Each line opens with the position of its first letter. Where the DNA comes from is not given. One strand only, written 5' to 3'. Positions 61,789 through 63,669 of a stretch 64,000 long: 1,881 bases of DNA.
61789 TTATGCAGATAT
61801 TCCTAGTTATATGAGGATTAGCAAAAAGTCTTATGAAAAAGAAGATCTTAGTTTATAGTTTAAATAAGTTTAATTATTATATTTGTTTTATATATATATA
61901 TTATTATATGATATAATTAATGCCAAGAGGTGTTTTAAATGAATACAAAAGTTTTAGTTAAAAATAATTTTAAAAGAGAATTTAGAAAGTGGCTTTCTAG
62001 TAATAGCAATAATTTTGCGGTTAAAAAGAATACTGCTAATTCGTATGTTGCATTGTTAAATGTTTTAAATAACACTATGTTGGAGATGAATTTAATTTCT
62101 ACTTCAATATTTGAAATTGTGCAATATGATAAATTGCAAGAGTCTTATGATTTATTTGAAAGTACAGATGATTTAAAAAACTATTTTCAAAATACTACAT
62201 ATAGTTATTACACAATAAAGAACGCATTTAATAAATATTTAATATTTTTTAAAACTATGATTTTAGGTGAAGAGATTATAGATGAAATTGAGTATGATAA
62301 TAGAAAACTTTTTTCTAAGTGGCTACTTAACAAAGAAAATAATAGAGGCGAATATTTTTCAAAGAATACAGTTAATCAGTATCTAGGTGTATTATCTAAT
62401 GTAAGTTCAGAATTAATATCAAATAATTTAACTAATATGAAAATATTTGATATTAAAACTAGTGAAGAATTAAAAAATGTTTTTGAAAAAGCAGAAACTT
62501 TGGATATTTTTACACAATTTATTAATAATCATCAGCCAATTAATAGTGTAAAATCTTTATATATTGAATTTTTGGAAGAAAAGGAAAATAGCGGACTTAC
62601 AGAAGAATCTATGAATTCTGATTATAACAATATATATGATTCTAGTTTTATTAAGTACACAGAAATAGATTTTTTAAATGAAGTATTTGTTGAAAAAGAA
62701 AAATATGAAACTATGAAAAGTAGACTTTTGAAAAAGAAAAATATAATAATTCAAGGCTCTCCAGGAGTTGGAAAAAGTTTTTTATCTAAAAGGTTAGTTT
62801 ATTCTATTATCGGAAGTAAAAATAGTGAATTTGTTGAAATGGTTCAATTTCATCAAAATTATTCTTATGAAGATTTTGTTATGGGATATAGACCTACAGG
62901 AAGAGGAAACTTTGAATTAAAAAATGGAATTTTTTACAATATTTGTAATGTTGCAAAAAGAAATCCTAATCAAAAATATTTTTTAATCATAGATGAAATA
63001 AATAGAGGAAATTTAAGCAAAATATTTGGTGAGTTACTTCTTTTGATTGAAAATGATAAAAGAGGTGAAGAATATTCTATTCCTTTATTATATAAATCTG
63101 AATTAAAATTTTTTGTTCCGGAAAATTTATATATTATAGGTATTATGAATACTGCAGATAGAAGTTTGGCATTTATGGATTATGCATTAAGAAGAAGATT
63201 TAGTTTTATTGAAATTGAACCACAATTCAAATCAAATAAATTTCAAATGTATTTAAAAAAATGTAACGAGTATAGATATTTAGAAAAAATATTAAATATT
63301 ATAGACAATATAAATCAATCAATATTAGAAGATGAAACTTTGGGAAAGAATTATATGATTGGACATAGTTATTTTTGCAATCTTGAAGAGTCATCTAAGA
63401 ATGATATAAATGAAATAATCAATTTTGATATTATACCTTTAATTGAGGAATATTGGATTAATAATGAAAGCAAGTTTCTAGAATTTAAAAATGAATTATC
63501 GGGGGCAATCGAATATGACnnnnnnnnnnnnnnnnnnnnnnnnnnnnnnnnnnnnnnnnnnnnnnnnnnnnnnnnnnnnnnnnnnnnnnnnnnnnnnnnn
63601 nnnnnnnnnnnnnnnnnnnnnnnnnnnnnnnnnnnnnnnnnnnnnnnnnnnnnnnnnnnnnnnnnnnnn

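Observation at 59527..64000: Terminal island after addA: amidase remnant, membrane protein, frameshifted MobV relaxase and McrBC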

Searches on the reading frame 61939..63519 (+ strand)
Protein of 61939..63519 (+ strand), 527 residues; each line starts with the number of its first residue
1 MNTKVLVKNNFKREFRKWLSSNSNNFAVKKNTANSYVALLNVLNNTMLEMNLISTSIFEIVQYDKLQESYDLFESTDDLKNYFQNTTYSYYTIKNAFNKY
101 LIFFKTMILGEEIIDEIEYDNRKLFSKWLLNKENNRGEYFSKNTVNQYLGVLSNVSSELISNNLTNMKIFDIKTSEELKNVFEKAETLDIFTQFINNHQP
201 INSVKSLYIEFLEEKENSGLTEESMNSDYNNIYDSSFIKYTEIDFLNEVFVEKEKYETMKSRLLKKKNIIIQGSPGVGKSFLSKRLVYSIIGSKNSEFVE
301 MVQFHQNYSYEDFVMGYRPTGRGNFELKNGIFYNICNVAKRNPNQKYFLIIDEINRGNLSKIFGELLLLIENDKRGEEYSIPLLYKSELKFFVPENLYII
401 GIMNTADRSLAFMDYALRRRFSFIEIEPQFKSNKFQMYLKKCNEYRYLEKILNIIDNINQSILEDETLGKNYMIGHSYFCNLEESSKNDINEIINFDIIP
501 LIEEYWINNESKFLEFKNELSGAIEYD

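Call 3: search_protein_families(library=pfam, proteins=[window:61939-63519:+], max_evalue=0.1)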
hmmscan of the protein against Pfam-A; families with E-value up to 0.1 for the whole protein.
window:61939-63519:+ (527 aa): 10 families
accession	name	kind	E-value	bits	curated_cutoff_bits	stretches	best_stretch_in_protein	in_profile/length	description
PF07728.20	AAA_5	-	1.5e-21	77.3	22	1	268-421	1-139/139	AAA domain (dynein-related subfamily)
PF20720.3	nSTAND3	-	2.3e-07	31.1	27.2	1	250-301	1-51/155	Novel STAND NTPase 3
PF24883.2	NPHP3_N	-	0.0004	21.1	24.8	1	249-293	5-49/164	Nephrocystin 3, N-terminal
PF01078.27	Mg_chelatase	-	0.0067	16.3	20.3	1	266-305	22-61/207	Magnesium chelatase, subunit ChlI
PF13401.12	AAA_22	-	0.01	16.6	27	1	266-372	5-109/130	AAA domain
PF13173.12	AAA_14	-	0.025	15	27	1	266-356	2-73/129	AAA domain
PF13245.12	AAA_19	-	0.029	15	25.1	0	263-298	8-43/134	AAA domain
PF00910.28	RNA_helicase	-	0.034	15.1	21.5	0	269-309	1-48/105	RNA helicase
PF03193.22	RsgA_GTPase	-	0.054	13.8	30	0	252-287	93-127/174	RsgA GTPase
PF20030.5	bpMoxR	-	0.055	13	27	0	244-298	8-62/205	MoxR domain in the MoxR-vWA-beta-propeller ternary systems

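Call 4: search_protein_families(library=ncbifam, proteins=[window:61939-63519:+], max_evalue=0.1)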
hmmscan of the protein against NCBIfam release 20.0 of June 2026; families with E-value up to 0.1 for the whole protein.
window:61939-63519:+ (527 aa): 6 families
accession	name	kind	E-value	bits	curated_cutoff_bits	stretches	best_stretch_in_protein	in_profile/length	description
NF008457.0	PRK11331.1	equivalog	1.6e-92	310.7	637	1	239-522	167-457/459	5-methylcytosine-specific restriction enzyme subunit McrB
NF038214.1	IS21_help_AAA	equivalog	0.0007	19.4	200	1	241-305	63-130/232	IS21-like element helper ATPase IstB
TIGR00764.1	lon_rel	equivalog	0.026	13.1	516.6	1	248-286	19-57/608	ATP-dependent protease LonB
NF006743.0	PRK09270.1-2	equivalog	0.041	12.9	227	1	269-306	31-67/217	nucleoside/nucleotide kinase family protein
TIGR02788.1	VirB11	equivalog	0.042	12.9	249.95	1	248-290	126-168/308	P-type DNA transfer ATPase VirB11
NF006746.0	PRK09270.1-5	subfamily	0.062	12.2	250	0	267-306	22-62/210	nucleoside/nucleotide kinase family protein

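Call 5: find_encoding_contigs(protein=window:61939-63519:+, flank=10000, max_places=6)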
Protein window:61939-63519:+ (527 aa): 2 contigs read that carry it; 2 places shown.
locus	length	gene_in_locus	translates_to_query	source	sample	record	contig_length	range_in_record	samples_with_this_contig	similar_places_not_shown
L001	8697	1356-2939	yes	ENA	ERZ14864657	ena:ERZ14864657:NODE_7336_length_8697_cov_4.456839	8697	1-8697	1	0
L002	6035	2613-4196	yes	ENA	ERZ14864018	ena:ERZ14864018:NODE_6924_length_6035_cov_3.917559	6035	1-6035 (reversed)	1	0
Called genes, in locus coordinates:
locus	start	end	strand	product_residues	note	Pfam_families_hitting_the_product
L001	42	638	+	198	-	PF01076:Mob_Pre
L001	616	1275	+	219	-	-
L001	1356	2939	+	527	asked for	PF20720:nSTAND3 (weak), PF07728:AAA_5, PF28529:McrB_lid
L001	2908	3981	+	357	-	PF10117:McrBC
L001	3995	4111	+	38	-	-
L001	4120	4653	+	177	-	-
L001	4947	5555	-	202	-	PF01381:HTH_3, PF12844:HTH_19 (weak)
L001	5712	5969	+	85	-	-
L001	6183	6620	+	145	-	PF13730:HTH_36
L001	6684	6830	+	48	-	-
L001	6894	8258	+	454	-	PF00239:Resolvase, PF07508:Recombinase, PF13408:Zn_ribbon_recom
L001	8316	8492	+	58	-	PF14287:DUF4368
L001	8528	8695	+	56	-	?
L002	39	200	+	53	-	-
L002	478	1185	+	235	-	-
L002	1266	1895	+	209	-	PF01076:Mob_Pre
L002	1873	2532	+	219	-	-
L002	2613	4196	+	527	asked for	PF20720:nSTAND3 (weak), PF07728:AAA_5, PF28529:McrB_lid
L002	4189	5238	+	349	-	PF10117:McrBC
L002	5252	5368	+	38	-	-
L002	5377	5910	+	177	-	-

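Call 6: search_protein_families(library=padloc, proteins=[window:61939-63519:+], max_evalue=0.1)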
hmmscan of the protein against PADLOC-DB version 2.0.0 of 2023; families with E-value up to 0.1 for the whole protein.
window:61939-63519:+ (527 aa): 5 families
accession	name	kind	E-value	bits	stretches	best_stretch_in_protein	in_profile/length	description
PDLC03547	REase_II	-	1.3e-19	68.2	1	242-455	241-477/585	Type II restriction enzyme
PDLC03448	REase_II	-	8.1e-17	58.6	2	266-320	446-500/857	Type II restriction enzyme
PDLC04140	mad8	-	3.2e-05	21.6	1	264-315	25-70/314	mads_8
PDLC03920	MkoA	-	0.0053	13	1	242-293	609-658/1112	-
PDLC01997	SAVED1--SAVED_HNH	-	0.0097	13.4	1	121-196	228-309/368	-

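Call 21: search_protein_families(library=pfam, proteins=[L001:4120-4650:+, L001:5712-5966:+, L001:6183-6617:+, L001:6894-8255:+, L001:8259-8489:+], max_evalue=0.01)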
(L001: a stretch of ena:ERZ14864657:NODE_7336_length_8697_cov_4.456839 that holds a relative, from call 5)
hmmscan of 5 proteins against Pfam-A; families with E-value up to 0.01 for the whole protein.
L001:4120-4650:+ (177 aa): 0 families

L001:5712-5966:+ (85 aa): 0 families

L001:6183-6617:+ (145 aa): 1 family
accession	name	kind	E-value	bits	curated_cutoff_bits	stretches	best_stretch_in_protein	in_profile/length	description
PF13730.12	HTH_36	-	4e-10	39.8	25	1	8-57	6-55/55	Helix-turn-helix domain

L001:6894-8255:+ (454 aa): 4 families
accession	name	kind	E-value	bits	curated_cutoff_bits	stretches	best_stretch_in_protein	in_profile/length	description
PF07508.19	Recombinase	-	2.3e-26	92.4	21.1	1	181-304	1-102/102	Recombinase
PF00239.26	Resolvase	-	3.4e-25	89.3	23.3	1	6-156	3-143/145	Resolvase, N terminal domain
PF13408.12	Zn_ribbon_recom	-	1.2e-09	38.8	25.3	1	315-380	1-58/58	Recombinase zinc beta ribbon domain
PF13276.12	HTH_21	-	0.0049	17.5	28.1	0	183-212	6-36/60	HTH-like domain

L001:8259-8489:+ (77 aa): 2 families
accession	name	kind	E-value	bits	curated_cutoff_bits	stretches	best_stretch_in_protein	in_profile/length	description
PF14287.11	DUF4368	-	1.1e-08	35.7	25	1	28-75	13-62/67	Domain of unknown function (DUF4368)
PF20390.3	DUF6685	-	0.0015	18.8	24.6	1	31-72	18-59/207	Family of unknown function (DUF6685)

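Call 25: predict_structure(protein=window:61939-63519:+)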
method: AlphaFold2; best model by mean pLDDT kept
length: 527 residues; sequences in the alignment: 1
mean_pLDDT: 36.5   pTM: 0.23
mean pLDDT of the five models: 36.5, 35.0, 32.7, 28.2, 27.7
residues with pLDDT >= 90: 0; 70-90: 0; 50-70: 13; < 50: 514
segments of 3 or more residues with pLDDT < 50: 1-65, 75-79, 81-90, 95-334, 336-508, 510-514, 517-527
pLDDT, mean of each block of 10 residues (from residue 1): 33 39 33 35 37 28 47 50 44 48 41 34 36 33 34 34 32 36 37 37 36 39 36 30 27 33 29 26 29 28 27 33 34 46 43 37 36 34 27 42 37 38 31 34 36 39 40 34 42 44 47 49 40
secondary structure, 60 per line:
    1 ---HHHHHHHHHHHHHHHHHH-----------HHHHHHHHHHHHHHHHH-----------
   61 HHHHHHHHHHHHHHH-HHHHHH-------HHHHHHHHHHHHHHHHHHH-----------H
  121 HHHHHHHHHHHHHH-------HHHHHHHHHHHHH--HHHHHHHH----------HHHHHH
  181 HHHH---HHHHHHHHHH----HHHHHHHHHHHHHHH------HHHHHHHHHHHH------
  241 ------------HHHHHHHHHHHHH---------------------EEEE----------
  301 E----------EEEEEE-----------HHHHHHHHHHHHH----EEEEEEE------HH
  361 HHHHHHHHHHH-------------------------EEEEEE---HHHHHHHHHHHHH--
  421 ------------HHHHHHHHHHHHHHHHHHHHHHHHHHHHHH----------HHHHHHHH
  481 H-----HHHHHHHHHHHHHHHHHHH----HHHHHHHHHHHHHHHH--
elements in order: H4-21 H33-49 H61-75 H77-82 H90-108 H120-134 H142-154 H157-164 H175-184 H188-197 H202-216 H223-234 H253-265 E287-290 E312-317 H329-341 E346-352 H359-371 E397-402 H406-418 H433-462 H473-481 H487-505 H510-525

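Call 39: find_related_loci(query=L001:6894-8255:+, collection=viral_contigs, flank=10000)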
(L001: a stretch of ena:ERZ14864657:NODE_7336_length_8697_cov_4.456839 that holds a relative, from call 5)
Query L001:6894-8255:+ (454 aa) in viral_contigs; peptide patterns used: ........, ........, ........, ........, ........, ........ (x = any residue, [..] = any of these).
18 stretches matched a pattern, but none encodes a relative of the query by tblastn (E <= 1e-3).

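Call 46: search_dna_similar(query=L001:6894-8255:+, collection=plasmids, mode=protein, max_rows=10)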
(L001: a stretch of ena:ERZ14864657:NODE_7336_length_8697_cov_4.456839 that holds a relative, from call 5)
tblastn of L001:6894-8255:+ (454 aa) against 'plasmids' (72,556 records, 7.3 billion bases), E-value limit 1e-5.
Records with a match: 365; places in all: 476; records where one place covers at least 80% of the query: 66.
Best place of each record, by identity: <60% 365.
By first word of the organism name: Enterococcus 104; Ralstonia 54; Bacillus 21; Subdoligranulum 10; Roseomonas 8; Paracoccus 7; Clostridium 7; Clostridioides 7; Enterobacter 6; Azospirillum 6; and 72 more.
By predicted mobility (MOB-suite, as given by PLSDB): non-mobilizable 175; mobilizable 107; conjugative 83.
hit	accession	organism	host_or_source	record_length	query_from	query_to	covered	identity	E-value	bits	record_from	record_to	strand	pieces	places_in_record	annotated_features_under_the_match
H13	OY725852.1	Subdoligranulum variabile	-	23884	3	450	99%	42.8%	2e-100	336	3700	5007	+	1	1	record has no annotation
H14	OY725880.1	Subdoligranulum variabile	-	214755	3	454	100%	40.0%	5e-89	303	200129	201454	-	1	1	none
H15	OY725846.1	Subdoligranulum variabile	-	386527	3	450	99%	37.2%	7e-80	277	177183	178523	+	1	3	none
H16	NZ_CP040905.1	Enterococcus faecium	retail chicken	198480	2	454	100%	35.1%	4e-62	225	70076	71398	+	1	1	tndX: site-specific resolvase TndX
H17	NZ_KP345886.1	Enterococcus faecium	-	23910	2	454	100%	35.1%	4e-62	225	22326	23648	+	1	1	tndX: site-specific resolvase TndX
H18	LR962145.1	Enterococcus faecalis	-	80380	2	454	100%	35.1%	4e-62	225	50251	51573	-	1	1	none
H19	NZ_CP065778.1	Enterococcus faecium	Homo sapiens,Rectal swab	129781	2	454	100%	35.1%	4e-62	225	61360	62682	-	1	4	tndX: site-specific resolvase TndX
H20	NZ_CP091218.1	Enterococcus faecium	Homo sapiens,whole organism,fecal sample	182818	2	454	100%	35.1%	4e-62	225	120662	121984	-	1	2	tndX: site-specific resolvase TndX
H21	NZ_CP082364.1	Bacillus badius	bacterial cell,soil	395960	4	454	99%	32.5%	2e-55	206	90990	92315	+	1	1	recombinase family protein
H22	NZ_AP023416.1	Vescimonas fastidiosa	Homo sapiens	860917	3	454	100%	31.4%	3e-51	194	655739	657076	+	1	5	recombinase family protein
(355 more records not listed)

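Call 52: search_protein_families(library=phrogs, proteins=[L001:4120-4650:+, L001:5712-5966:+, L001:6183-6617:+, L001:4947-5597:-, L001:6684-6827:+], max_evalue=0.01)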
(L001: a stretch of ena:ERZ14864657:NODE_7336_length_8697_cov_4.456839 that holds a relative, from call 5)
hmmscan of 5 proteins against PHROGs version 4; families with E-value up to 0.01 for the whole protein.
L001:4120-4650:+ (177 aa): 0 families

L001:5712-5966:+ (85 aa): 0 families

L001:6183-6617:+ (145 aa): 8 families
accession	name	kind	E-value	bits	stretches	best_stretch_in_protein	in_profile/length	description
phrog_19658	-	DNA, RNA and nucleotide metabolism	7.6e-11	43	1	7-72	19-82/283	replication initiation protein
phrog_2880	-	DNA, RNA and nucleotide metabolism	2.1e-07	31.3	1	7-60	28-86/459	replication initiation protein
phrog_186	-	DNA, RNA and nucleotide metabolism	2.3e-07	31.8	1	8-79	42-120/308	DnaD-like helicase loader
phrog_270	-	DNA, RNA and nucleotide metabolism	5.9e-05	23.6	1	9-83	49-123/383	replication initiation protein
phrog_428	-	DNA, RNA and nucleotide metabolism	8.4e-05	22.9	1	7-85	105-189/455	replication initiation protein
phrog_678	-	DNA, RNA and nucleotide metabolism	0.0001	23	1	12-91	78-150/346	replication initiation O-like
phrog_12720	-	DNA, RNA and nucleotide metabolism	0.0024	18.9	1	13-63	35-85/117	DNA binding protein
phrog_1687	-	transcription regulation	0.0097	16.9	0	16-79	8-68/162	MarR family transcrition regulator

L001:4947-5597:- (216 aa): 19 families
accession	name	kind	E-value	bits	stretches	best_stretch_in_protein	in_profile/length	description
phrog_8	-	transcription regulation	1.5e-11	45.4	1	12-183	134-281/346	transcriptional regulator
phrog_3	-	transcription regulation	2.1e-08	35.4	1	15-132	82-212/430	transcriptional repressor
phrog_5823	-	transcription regulation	3.5e-08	34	1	18-82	3-67/404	transcriptional regulator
phrog_32768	-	unknown function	7e-07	29.3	1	18-84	6-72/446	-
phrog_955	-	DNA, RNA and nucleotide metabolism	1.6e-06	28.9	1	8-62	11-65/142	HTH DNA binding protein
phrog_1373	-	transcription regulation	2.3e-06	28.7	1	20-78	62-119/166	transcriptional regulator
phrog_2439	-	transcription regulation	1.3e-05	25.3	1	17-155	3-139/367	transcriptional regulator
phrog_4583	-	transcription regulation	2.3e-05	25.3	1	16-83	5-71/81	transcriptional repressor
phrog_2967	-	transcription regulation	4.8e-05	24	1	16-84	5-72/225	transcriptional regulator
phrog_2104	-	unknown function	0.00026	22.1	1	14-63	32-80/103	-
phrog_1468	-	transcription regulation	0.00051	20.6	1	15-60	1-46/67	transcriptional repressor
phrog_2328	-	transcription regulation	0.00074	20.3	1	21-88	15-81/128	transcriptional repressor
phrog_4779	-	transcription regulation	0.0019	19.7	0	24-76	5-58/98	transcriptional regulator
phrog_4836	-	transcription regulation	0.0034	18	1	10-58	64-112/194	CII-like regulator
phrog_1124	-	transcription regulation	0.0039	17.8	0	17-59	4-45/177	transcriptional regulator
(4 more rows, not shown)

L001:6684-6827:+ (48 aa): 0 families

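Call 57: find_homologous_proteins(query=window:61939-63519:+, max_evalue=1e-30)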
Query window:61939-63519:+ (527 aa): 8000 proteins with E <= 1e-30 among 8000 candidates; the best 120 are listed.
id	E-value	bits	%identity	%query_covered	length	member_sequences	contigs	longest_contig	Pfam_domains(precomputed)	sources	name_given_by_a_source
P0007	0.0e+0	1116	98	100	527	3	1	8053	PF28529.1,PF07728.21,PF20720.4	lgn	-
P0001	1.7e-219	748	67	99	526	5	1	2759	PF28529.1,PF07728.21,PF20720.4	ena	-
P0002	2.1e-188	645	54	98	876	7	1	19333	PF28527.1,PF28529.1,PF07728.21,PF20720.4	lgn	-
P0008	5.7e-180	617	56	99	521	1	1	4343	PF28529.1,PF07728.21,PF20720.4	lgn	-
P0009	1.2e-109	386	57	56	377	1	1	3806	PF28529.1,PF07728.21,PF20720.4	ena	-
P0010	5.5e-109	383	57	56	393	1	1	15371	PF28529.1,PF07728.21,PF20720.4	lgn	-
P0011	7.5e-105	370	56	58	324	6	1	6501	PF28529.1,PF07728.21,PF20720.4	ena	-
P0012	1.1e-103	366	53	61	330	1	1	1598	PF28529.1,PF07728.21,PF20720.4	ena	-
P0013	1.1e-103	366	58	55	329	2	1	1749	PF28529.1,PF07728.21,PF20720.4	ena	-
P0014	6.2e-103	363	55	57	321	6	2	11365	PF28529.1,PF07728.21,PF20720.4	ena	-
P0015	7.4e-103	363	53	62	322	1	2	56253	PF28529.1,PF07728.21,PF20720.4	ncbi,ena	-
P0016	1.1e-102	362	53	59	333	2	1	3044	PF28529.1,PF07728.21,PF20720.4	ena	-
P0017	1.6e-102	362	49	64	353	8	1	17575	PF28529.1,PF07728.21,PF20720.4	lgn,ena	-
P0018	1.4e-101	359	54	62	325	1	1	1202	PF28529.1,PF07728.21,PF20720.4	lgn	-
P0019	7.3e-101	357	48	79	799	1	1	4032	PF28529.1,PF07728.21,PF20720.4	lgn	-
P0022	1.9e-100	355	44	77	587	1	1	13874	PF28529.1,PF07728.21,PF20720.4,PF12102.14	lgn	-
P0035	1.4e-98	349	44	76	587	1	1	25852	PF28529.1,PF07728.21,PF20720.4,PF12102.14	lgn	-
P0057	2.3e-97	345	57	54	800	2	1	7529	PF28530.1,PF28529.1,PF07728.21,PF20720.4,PF12102.14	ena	-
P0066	3.5e-97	344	55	56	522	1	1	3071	PF28529.1,PF07728.21,PF20720.4,PF12102.14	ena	-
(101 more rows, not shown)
